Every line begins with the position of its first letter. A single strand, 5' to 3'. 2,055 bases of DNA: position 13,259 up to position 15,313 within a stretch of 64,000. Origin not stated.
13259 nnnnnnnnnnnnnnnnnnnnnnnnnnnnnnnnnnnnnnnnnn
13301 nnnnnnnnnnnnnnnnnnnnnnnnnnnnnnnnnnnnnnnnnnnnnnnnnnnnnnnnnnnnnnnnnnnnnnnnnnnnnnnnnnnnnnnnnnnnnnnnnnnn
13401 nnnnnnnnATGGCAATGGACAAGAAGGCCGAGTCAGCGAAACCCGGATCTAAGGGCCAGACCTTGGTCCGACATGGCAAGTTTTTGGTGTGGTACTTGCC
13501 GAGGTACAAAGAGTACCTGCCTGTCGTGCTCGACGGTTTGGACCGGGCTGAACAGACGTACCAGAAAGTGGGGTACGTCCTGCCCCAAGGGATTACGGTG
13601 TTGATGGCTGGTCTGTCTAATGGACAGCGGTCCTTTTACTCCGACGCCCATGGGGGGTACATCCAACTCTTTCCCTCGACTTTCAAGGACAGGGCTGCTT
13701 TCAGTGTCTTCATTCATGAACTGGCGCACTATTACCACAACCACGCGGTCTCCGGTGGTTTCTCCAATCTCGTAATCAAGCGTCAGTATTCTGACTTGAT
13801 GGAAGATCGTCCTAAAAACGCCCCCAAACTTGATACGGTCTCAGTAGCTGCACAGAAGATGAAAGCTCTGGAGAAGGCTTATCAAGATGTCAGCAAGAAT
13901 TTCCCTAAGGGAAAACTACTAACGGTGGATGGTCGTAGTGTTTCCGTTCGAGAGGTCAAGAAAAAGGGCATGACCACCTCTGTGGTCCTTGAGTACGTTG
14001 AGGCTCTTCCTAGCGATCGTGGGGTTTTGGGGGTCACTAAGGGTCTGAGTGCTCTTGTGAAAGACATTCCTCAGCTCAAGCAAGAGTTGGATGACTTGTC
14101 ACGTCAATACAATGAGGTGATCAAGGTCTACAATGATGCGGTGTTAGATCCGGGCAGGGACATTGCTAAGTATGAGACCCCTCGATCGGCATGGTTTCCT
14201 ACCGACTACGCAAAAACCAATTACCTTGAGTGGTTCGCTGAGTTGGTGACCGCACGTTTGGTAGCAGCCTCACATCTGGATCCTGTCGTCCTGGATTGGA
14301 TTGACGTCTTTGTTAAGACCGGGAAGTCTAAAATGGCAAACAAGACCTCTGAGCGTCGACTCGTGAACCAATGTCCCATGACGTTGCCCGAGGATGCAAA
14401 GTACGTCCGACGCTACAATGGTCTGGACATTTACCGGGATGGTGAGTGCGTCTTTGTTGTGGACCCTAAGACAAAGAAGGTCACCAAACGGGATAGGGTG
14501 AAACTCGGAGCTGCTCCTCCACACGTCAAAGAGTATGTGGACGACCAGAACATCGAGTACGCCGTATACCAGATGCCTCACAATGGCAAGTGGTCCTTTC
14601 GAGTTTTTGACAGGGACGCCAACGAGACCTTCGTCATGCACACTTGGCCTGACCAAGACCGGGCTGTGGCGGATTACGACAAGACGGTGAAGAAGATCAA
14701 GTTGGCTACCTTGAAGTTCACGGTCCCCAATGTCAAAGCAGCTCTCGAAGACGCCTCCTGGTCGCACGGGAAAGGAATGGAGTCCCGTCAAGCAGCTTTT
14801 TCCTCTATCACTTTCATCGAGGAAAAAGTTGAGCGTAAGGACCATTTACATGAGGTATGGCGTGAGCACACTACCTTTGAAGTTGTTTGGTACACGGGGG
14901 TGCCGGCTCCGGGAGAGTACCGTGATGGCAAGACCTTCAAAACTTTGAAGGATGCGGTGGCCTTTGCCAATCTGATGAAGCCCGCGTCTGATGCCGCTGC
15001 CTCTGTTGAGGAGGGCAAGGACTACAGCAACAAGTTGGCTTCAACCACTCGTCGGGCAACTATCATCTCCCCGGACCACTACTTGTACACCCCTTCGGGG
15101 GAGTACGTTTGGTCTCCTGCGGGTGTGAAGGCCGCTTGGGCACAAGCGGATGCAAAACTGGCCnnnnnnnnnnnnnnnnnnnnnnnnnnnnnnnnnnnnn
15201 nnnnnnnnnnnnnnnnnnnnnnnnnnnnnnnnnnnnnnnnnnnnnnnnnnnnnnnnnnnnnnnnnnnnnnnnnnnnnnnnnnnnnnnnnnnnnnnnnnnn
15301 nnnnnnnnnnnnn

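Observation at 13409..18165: Two adjacent giant polyvalent proteins sharing an ImmA/IrrE-like HExxH module, fused to a P-loop kinase or a ParB-like nuclease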

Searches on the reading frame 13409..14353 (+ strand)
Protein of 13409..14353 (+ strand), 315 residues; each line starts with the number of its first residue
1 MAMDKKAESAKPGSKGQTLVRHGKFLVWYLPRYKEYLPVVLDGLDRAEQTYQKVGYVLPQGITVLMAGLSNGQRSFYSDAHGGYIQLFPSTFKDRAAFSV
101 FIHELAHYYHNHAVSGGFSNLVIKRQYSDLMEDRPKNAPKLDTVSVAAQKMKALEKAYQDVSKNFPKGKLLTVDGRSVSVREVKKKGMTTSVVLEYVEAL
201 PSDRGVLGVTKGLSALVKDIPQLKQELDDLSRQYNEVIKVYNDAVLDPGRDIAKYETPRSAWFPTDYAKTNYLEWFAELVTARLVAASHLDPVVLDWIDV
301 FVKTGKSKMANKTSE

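Call 107: find_related_loci(query=A9, collection=viral_contigs, flank=8000)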
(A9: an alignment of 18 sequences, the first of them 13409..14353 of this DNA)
Query A9 (315 aa) in viral_contigs; peptide patterns used: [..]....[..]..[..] (x = any residue, [..] = any of these).
97 stretches matched a pattern; 8 encode a relative of the query (tblastn E <= 1e-3); 8 distinct loci.
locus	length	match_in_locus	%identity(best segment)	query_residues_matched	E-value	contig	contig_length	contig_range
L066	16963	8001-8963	41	7-305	2e-69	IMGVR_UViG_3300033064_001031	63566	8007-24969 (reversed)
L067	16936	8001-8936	26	18-301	2e-30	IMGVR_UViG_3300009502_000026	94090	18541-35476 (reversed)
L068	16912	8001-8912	29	23-307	5e-25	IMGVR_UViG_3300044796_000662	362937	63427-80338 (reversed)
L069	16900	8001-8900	26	23-307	1e-21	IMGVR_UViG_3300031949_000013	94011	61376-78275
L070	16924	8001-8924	27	16-303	3e-21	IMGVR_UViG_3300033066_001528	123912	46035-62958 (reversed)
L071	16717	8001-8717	26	33-299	1e-16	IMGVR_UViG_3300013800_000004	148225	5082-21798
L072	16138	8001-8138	39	242-285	1e-6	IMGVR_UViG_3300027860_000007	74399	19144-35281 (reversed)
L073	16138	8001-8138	39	242-285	1e-6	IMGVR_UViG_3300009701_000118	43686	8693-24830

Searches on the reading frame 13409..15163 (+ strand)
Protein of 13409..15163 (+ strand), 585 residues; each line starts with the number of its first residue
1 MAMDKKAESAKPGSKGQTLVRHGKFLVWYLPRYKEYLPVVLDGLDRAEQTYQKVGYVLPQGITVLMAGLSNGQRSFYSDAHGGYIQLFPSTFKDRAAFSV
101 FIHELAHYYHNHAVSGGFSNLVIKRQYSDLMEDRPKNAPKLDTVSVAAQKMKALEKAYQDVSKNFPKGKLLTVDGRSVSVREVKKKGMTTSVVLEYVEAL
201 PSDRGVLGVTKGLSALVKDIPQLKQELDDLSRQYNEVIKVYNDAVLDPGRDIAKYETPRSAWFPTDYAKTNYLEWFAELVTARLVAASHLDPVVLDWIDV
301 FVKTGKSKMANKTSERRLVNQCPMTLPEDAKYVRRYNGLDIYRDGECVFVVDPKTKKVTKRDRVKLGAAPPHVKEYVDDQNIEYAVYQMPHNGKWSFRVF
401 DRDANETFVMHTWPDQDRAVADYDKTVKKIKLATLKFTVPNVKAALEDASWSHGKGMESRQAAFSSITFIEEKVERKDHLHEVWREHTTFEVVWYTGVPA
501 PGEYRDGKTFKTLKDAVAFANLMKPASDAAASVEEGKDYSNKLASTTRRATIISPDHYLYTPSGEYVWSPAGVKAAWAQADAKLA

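Call 28: search_protein_representatives(protein=window:13409-15163:+)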
Query: 585 residues. Proteins with E-value up to 0.001 (for the whole library): 60; up to 1e-10: 39; up to 1e-30: 11. The best 60 are listed.
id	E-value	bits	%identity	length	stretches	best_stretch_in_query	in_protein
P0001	0.0e+00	1337.7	100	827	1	1-585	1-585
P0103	5.3e-66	240.3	45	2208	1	3-317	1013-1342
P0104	1.9e-62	228.6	44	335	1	7-303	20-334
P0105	4.8e-60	220.6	44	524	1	4-310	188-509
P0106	7.1e-60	220.1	43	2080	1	6-307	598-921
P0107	1.5e-59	219.0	44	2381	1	4-312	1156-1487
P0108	2.3e-55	205.2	46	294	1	9-303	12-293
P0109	2.3e-37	145.7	36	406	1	10-305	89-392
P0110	7.2e-35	137.5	31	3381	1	11-311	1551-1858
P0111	7.5e-34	134.1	33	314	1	19-299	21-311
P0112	2.4e-32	129.2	33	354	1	12-306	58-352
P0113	1.9e-27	113.0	35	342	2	20-156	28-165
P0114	1.3e-22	97.0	31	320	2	18-171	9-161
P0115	8.3e-22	94.4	32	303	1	20-298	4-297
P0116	1.4e-20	90.3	32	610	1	9-333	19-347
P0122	1.8e-17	80.0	39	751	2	11-131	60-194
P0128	2.4e-15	73.1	51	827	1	356-434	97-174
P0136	9.2e-14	67.8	30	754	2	36-134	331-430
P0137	9.8e-14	67.7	48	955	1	350-433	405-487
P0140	1.3e-12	64.0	45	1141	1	421-548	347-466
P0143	6.1e-10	55.2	35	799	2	225-300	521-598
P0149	1.5e-07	47.4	25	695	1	17-299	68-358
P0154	4.5e-05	39.1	40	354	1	431-545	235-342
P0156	7.2e-05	38.5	40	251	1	431-531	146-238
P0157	1.9e-04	37.1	77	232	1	551-580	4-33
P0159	4.5e-04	35.9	39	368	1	383-546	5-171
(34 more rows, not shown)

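Call 32: search_protein_families(library=pfam, proteins=[P0103, P0106, P0107, P0105, P0109, P0116], max_evalue=0.01)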
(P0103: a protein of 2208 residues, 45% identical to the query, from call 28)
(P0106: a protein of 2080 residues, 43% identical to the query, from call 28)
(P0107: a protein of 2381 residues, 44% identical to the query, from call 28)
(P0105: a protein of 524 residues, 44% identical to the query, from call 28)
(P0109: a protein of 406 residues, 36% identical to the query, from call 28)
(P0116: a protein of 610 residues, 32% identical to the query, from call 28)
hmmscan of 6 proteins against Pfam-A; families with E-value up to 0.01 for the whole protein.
P0103 (2208 aa): 3 families
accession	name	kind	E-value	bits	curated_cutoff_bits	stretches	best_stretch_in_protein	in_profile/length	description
PF01028.25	Topoisom_I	-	2.2e-28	99.7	23.7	1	1379-1585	3-202/228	Eukaryotic DNA topoisomerase I, catalytic core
PF01743.26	PolyA_pol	-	2.8e-15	57.2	23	1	123-277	1-125/126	Poly A polymerase head domain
PF02413.22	Caudo_TAP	-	0.0058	17.2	22.1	0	1351-1418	31-102/131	Caudovirales tail fibre assembly protein, lambda gpK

P0106 (2080 aa): 4 families
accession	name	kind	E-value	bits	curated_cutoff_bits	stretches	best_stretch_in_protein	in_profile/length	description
PF01028.25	Topoisom_I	-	4.8e-26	92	23.7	1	1000-1200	6-199/228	Eukaryotic DNA topoisomerase I, catalytic core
PF01743.26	PolyA_pol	-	2.5e-16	60.6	23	1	33-183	1-126/126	Poly A polymerase head domain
PF18905.5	DUF5661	-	6.1e-06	26.9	27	1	426-473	15-64/65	Protein of unknown function (DUF5661)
PF12627.12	PolyA_pol_RNAbd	-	0.0067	16.6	22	0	210-269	1-60/64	Probable RNA and SrmB- binding site of polymerase A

P0107 (2381 aa): 4 families
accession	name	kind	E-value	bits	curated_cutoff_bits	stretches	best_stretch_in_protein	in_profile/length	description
PF01028.25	Topoisom_I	-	1.4e-26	93.7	23.7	1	1579-1777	8-199/228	Eukaryotic DNA topoisomerase I, catalytic core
PF01743.26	PolyA_pol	-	7.4e-14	52.6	23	1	300-454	1-126/126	Poly A polymerase head domain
PF13563.12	2_5_RNA_ligase2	-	6.4e-06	26.7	27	1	126-229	27-122/152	2'-5' RNA ligase superfamily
PF12627.12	PolyA_pol_RNAbd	-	0.0023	18.1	22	1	481-540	1-60/64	Probable RNA and SrmB- binding site of polymerase A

P0105 (524 aa): 0 families

P0109 (406 aa): 0 families

P0116 (610 aa): 0 families

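Call 55: search_protein_families(library=pfam, proteins=[P0128, P0137, P0140, P0154, P0156, P0159, P0122, P0136, P0143, P0149], max_evalue=0.01)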
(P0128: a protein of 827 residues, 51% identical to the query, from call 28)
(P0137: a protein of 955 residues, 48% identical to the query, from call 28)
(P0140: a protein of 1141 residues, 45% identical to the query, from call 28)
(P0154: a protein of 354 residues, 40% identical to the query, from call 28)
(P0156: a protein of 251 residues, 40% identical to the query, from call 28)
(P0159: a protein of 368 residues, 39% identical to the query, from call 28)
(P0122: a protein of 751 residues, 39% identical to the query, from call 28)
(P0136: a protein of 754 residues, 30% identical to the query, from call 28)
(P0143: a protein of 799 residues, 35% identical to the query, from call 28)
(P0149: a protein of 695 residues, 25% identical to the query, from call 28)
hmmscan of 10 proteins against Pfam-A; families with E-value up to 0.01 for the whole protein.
P0128 (827 aa): 1 family
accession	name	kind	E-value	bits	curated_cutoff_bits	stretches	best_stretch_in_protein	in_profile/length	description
PF18823.6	InPase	-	2.4e-33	115.3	26.8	1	274-396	12-134/135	Inorganic Pyrophosphatase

P0137 (955 aa): 2 families
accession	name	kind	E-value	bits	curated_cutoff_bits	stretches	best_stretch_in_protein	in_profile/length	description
PF18823.6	InPase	-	9e-35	119.9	26.8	1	524-648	11-135/135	Inorganic Pyrophosphatase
PF19174.5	DUF5856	-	0.00042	21.8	34.6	1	711-757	5-51/94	Family of unknown function (DUF5856)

P0140 (1141 aa): 1 family
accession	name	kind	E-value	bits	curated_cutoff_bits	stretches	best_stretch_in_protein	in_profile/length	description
PF18823.6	InPase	-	8.6e-34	116.7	26.8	1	224-346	12-134/135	Inorganic Pyrophosphatase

P0154 (354 aa): 0 families

P0156 (251 aa): 0 families

P0159 (368 aa): 2 families
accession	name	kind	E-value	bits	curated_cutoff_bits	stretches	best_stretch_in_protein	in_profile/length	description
PF18905.5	DUF5661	-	1e-10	42.3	27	1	193-232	21-64/65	Protein of unknown function (DUF5661)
PF14120.11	YhzD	-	0.0035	17.7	27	0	4-38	2-36/61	YhzD-like protein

P0122 (751 aa): 1 family
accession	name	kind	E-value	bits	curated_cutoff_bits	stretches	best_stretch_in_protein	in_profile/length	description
PF00293.34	NUDIX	-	0.00057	20.3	21.1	1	609-689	4-88/134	NUDIX domain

P0136 (754 aa): 0 families

P0143 (799 aa): 0 families

P0149 (695 aa): 1 family
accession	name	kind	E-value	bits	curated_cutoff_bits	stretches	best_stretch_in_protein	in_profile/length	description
PF00293.34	NUDIX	-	3.9e-10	40.3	21.1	1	371-501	5-131/134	NUDIX domain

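Call 90: search_protein_families(library=ncbifam, proteins=[P0157], max_evalue=0.1)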
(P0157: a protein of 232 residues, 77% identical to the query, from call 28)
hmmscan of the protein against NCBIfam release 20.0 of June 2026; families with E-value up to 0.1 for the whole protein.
P0157 (232 aa): 4 families
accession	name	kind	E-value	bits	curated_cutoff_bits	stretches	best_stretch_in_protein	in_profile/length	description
TIGR04075.1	bacter_Pnkp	equivalog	6.9e-07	27.8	750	1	75-170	77-172/851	polynucleotide kinase-phosphatase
TIGR03575.1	selen_PSTK_euk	equivalog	0.0011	18.4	382.35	1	102-139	159-194/340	L-seryl-tRNA(Sec) kinase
TIGR01663.1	PNK-3'Pase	equivalog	0.0016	16.9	502.8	1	38-105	356-421/520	bifunctional polynucleotide phosphatase/kinase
TIGR03574.1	selen_PSTK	equivalog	0.0079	15.7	290.5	0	76-137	74-133/249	L-seryl-tRNA(Sec) kinase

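Call 92: search_dna_similar(query=P0111, collection=phages, mode=protein, max_evalue=0.001, max_rows=25)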
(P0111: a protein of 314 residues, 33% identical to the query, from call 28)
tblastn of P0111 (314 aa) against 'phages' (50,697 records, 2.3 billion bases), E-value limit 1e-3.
No match.
